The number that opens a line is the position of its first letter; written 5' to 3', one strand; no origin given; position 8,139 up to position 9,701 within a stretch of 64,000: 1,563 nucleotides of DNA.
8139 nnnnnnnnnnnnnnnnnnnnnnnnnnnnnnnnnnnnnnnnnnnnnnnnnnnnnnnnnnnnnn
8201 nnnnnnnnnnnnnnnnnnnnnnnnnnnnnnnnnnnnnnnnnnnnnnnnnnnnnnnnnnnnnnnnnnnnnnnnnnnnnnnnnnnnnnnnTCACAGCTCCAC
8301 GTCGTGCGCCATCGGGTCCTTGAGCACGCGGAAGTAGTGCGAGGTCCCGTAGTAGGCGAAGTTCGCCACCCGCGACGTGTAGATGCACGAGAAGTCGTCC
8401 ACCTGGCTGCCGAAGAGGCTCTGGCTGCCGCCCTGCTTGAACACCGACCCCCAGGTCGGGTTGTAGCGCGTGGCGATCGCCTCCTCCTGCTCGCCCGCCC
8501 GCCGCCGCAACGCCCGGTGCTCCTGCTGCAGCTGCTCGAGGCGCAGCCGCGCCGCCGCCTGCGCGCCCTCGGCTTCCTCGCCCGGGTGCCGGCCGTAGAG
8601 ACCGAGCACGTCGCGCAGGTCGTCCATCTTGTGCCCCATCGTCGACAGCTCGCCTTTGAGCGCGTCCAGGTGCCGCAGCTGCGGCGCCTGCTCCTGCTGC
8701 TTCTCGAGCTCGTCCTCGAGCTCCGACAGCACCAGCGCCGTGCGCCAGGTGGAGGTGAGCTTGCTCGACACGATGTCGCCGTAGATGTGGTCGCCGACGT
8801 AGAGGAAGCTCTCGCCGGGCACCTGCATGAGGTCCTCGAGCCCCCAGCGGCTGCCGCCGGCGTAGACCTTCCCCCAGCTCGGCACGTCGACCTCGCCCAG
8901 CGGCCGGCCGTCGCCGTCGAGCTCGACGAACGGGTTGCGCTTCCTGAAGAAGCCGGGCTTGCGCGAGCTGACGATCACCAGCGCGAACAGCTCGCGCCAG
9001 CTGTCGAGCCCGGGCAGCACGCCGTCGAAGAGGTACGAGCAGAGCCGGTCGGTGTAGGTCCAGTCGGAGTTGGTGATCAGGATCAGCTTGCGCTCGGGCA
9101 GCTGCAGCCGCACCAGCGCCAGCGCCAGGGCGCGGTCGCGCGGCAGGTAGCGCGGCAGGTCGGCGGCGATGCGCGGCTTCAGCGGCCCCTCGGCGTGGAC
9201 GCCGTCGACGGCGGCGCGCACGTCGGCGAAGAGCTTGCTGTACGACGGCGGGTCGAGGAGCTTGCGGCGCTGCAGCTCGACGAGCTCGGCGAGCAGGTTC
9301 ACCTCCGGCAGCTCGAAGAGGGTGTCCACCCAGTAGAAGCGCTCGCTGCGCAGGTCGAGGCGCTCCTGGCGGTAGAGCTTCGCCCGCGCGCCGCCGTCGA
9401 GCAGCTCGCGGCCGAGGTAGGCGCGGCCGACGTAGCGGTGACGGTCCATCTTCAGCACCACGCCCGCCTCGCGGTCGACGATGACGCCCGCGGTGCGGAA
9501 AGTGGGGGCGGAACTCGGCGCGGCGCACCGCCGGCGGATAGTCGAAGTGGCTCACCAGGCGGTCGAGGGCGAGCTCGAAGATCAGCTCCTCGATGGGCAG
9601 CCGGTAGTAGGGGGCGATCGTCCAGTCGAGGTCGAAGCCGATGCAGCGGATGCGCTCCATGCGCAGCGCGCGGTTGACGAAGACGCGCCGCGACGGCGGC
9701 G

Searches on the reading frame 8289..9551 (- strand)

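Call 54: search_protein_families(library=pfam, proteins=[window:8289-9551:-], max_evalue=0.00001)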
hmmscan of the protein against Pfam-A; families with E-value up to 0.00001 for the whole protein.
window:8289-9551:- (420 aa): 1 family
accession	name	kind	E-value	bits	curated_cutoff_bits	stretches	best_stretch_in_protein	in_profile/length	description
PF05761.20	5_nucleotid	-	4.1e-104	349.5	28.5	1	16-418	60-459/460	5' nucleotidase family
